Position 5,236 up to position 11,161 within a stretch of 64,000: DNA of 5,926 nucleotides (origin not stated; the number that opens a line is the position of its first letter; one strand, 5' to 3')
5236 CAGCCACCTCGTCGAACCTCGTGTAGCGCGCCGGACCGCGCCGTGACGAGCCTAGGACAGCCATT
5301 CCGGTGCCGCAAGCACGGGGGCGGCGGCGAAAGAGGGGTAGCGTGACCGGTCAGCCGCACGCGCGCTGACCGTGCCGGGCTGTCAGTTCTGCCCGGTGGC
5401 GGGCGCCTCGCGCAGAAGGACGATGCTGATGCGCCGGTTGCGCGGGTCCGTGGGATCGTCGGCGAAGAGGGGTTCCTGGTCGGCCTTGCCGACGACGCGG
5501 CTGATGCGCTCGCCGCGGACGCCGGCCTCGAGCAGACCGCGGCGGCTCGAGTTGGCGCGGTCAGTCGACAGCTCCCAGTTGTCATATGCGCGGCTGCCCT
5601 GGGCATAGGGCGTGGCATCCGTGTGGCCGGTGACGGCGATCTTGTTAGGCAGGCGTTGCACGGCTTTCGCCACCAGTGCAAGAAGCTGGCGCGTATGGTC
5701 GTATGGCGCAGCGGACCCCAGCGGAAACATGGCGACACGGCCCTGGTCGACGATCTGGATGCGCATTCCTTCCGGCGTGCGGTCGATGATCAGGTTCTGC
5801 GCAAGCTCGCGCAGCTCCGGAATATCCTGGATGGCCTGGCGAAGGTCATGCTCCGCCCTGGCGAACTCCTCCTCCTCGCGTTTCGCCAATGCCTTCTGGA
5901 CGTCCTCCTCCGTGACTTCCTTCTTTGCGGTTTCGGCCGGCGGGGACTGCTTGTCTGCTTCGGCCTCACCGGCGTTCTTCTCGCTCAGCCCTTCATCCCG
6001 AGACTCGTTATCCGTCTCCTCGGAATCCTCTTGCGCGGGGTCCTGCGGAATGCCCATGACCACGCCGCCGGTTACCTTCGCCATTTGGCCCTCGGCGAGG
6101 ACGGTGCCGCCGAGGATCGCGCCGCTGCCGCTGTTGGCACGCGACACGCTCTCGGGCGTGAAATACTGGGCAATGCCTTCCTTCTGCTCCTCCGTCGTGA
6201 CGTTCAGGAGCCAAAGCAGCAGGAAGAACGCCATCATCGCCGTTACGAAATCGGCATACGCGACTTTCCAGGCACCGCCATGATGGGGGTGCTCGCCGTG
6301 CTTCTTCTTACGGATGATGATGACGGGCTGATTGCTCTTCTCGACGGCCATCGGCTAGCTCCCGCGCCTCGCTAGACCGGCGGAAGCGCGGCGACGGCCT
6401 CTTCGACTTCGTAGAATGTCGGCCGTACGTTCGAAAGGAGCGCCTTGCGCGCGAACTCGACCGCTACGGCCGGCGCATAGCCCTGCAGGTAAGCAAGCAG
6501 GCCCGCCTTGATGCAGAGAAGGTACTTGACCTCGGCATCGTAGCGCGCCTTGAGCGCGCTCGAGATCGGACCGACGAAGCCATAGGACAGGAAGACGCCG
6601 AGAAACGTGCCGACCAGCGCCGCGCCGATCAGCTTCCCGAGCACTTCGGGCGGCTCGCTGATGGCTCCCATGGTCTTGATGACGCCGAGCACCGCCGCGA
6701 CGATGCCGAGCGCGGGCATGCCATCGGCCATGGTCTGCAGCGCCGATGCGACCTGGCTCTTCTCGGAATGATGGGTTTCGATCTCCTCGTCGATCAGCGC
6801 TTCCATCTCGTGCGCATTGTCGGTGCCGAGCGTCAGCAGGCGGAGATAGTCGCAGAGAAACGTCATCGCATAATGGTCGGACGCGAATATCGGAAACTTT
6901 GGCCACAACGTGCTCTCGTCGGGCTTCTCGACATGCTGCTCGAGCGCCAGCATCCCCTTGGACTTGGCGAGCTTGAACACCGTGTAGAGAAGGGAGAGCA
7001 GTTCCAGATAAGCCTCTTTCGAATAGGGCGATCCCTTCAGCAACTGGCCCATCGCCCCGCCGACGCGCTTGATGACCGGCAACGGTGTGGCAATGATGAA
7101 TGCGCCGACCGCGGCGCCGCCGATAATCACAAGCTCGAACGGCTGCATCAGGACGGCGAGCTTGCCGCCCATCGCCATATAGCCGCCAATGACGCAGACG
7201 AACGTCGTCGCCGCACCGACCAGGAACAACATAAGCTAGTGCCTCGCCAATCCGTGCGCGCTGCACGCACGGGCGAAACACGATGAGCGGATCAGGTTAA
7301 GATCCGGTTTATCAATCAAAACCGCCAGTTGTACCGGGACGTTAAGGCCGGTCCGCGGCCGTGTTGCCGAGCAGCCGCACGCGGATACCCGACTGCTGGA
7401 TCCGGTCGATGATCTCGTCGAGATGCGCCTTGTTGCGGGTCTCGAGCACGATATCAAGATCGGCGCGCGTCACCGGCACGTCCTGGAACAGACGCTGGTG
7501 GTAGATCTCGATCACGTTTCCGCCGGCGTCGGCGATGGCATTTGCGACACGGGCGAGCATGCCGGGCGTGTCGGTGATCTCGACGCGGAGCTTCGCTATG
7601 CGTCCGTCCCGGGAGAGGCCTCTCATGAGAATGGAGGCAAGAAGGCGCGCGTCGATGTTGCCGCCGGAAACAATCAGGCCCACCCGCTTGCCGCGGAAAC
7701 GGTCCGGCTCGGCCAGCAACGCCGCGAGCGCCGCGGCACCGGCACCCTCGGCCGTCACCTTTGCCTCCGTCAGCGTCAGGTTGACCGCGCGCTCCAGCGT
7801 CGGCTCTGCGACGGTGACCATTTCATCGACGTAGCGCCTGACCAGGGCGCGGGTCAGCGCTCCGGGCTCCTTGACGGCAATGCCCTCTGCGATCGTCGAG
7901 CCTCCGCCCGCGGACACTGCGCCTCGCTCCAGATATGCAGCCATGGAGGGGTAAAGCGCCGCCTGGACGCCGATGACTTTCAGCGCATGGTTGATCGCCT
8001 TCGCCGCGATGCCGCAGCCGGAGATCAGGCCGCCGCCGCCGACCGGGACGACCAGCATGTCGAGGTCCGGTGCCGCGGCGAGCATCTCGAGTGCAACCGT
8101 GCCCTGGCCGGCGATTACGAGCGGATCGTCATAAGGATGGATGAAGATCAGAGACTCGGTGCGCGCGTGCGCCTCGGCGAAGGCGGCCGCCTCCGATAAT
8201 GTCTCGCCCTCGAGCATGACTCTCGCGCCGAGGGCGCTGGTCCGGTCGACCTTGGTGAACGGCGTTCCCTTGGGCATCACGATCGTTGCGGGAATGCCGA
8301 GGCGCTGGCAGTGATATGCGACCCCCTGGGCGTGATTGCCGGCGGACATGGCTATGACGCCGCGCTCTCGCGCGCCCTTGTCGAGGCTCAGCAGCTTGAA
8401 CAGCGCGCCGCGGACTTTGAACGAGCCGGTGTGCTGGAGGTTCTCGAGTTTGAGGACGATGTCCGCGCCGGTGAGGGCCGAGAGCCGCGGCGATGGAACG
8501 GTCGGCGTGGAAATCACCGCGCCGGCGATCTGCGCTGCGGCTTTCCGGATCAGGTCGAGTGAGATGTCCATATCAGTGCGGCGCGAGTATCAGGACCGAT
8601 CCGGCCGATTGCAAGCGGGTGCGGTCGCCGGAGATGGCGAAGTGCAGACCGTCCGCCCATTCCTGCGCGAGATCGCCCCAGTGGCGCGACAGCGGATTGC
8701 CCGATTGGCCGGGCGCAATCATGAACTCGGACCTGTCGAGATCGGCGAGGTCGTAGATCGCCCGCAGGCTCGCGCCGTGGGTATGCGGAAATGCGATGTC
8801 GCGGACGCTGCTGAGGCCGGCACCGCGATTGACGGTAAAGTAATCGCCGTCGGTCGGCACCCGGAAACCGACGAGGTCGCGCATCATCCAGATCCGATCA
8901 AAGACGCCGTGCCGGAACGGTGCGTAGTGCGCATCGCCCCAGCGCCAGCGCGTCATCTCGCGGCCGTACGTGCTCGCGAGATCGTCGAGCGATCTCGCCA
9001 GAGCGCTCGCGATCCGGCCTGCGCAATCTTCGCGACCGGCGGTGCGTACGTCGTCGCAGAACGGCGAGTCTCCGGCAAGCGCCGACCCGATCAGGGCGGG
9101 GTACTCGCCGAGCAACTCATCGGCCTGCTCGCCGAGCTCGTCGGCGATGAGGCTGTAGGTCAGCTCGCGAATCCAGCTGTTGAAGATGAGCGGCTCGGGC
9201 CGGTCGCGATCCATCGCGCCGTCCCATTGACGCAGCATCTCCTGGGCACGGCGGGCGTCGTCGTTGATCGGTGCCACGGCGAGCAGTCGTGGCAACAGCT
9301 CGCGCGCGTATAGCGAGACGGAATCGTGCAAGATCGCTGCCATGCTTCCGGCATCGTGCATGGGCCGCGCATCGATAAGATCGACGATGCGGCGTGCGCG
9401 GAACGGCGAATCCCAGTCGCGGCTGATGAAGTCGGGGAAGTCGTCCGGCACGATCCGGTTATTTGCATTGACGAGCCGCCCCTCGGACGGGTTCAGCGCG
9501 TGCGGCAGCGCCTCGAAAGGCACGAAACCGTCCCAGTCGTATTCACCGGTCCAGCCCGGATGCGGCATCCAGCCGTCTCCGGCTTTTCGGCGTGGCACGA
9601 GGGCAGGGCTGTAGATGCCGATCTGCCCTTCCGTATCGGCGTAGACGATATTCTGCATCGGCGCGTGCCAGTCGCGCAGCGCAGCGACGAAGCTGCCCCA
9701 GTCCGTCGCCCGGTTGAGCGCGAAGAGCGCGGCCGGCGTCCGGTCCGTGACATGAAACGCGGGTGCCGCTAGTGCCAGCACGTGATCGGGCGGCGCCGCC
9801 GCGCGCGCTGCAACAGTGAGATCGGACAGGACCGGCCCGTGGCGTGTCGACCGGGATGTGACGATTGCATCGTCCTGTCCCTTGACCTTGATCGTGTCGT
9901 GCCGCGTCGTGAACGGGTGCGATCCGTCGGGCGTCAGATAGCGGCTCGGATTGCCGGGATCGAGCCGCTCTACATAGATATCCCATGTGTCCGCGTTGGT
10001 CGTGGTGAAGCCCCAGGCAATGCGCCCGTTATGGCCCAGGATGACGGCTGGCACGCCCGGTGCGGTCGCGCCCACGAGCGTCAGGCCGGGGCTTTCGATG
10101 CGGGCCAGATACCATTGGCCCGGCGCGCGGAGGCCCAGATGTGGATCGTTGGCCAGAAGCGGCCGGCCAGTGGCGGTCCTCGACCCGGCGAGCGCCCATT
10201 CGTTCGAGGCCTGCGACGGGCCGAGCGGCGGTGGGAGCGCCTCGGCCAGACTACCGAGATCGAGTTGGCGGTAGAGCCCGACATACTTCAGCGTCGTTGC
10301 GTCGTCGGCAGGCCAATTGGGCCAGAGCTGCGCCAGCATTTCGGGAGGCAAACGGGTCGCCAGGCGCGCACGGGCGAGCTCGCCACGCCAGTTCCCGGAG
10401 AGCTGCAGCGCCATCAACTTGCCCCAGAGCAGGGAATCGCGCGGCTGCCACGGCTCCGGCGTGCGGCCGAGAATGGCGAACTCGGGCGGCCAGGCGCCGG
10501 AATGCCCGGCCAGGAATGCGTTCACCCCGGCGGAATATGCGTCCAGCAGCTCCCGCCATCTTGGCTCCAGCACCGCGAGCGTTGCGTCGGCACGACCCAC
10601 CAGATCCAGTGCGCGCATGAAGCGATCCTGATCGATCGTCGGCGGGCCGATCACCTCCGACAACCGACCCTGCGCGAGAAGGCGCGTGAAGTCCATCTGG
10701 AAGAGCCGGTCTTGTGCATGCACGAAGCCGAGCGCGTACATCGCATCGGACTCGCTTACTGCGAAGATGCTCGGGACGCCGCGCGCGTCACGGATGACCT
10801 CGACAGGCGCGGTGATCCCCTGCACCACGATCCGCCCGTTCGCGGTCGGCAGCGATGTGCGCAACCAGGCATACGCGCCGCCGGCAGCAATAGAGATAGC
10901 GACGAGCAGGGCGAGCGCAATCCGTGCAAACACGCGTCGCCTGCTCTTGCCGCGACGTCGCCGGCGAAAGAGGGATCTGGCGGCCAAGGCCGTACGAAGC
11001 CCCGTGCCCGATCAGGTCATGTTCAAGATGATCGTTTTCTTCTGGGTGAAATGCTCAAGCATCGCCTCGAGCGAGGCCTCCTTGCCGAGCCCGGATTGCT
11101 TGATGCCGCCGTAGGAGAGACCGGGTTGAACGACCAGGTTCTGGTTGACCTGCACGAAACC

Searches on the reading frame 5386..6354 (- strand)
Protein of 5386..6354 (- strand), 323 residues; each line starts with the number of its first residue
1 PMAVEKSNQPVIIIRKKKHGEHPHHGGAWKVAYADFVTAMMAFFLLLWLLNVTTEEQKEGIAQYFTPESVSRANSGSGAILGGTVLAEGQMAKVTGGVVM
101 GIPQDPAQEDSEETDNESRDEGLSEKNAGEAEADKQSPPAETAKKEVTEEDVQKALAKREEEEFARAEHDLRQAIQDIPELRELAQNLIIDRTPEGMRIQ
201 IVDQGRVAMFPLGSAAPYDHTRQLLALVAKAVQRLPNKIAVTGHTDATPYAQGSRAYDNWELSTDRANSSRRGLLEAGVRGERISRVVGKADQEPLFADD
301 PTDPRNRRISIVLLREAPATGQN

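Call 57: search_protein_families(library=pfam, proteins=[window:5386-6354:-], max_evalue=0.0001)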
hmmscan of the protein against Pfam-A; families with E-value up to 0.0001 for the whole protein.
window:5386-6354:- (323 aa): 2 families
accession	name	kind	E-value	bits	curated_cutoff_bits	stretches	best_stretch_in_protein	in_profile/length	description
PF13677.11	MotB_plug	-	1.3e-20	73.2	24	1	15-66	1-55/58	Membrane MotB of proton-channel complex MotA/MotB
PF00691.25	OmpA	-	6.7e-13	49.2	27.2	1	220-307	12-96/98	OmpA family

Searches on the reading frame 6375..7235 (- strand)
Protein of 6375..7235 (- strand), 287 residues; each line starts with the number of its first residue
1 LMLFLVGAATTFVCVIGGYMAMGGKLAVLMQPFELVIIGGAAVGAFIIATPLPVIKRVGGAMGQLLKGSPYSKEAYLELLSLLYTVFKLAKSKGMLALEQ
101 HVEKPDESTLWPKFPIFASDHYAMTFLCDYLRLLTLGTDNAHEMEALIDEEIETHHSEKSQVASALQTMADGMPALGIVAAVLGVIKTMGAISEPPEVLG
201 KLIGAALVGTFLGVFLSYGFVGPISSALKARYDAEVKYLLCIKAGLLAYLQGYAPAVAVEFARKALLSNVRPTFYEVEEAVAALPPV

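Call 57: search_protein_families(library=pfam, proteins=[window:6375-7235:-], max_evalue=0.0001)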
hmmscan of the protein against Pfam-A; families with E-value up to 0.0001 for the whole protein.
window:6375-7235:- (287 aa): 2 families
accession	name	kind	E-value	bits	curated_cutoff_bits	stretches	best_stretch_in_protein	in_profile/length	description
PF20560.3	MotA_N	-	2.5e-31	108.2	27.3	1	5-94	1-91/91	Motility protein A N-terminal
PF01618.21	MotA_ExbB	-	4.6e-14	52.7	22.9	1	139-238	22-124/127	MotA/TolQ/ExbB proton channel family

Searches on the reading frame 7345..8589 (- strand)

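Call 57: search_protein_families(library=pfam, proteins=[window:7345-8589:-], max_evalue=0.0001)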
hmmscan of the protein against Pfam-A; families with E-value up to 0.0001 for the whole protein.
window:7345-8589:- (415 aa): 3 families
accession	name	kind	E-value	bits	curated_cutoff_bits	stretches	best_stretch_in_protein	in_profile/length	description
PF00291.31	PALP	-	5.5e-77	259.4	35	1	23-309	3-295/295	Pyridoxal-phosphate dependent enzyme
PF13291.12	ACT_4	-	3.3e-08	34.5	27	1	332-399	7-71/80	ACT domain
PF01842.31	ACT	-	2.6e-07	30.7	27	1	334-399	3-63/66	ACT domain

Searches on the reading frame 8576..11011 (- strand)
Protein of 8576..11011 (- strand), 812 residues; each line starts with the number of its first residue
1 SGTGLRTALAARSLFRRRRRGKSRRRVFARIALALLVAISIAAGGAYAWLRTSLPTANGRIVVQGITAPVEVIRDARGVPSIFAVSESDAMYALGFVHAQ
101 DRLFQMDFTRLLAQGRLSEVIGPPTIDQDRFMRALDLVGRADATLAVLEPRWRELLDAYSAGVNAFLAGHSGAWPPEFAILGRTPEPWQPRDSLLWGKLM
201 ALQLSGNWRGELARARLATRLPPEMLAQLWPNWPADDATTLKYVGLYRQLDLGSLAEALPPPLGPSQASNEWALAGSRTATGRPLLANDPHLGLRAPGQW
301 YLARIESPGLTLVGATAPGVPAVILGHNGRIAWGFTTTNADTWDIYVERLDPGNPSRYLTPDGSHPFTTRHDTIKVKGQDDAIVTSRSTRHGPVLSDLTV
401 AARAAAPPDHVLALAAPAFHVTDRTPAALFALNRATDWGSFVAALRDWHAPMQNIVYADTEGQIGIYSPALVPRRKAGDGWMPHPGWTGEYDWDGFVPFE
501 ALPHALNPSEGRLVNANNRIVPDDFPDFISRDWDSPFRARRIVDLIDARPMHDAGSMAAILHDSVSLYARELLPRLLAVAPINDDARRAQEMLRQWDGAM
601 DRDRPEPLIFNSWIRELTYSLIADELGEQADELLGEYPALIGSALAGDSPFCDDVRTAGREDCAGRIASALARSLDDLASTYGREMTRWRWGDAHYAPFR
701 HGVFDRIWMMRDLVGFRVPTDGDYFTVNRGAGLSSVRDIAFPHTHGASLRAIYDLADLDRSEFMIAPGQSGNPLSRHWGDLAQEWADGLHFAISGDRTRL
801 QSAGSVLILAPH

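Call 57: search_protein_families(library=pfam, proteins=[window:8576-11011:-], max_evalue=0.0001)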
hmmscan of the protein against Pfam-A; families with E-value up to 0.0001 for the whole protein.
window:8576-11011:- (812 aa): 1 family
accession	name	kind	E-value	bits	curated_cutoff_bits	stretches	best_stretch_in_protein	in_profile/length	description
PF01804.23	Penicil_amidase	-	2e-226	754.6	21.3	1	69-797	1-670/675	Penicillin amidase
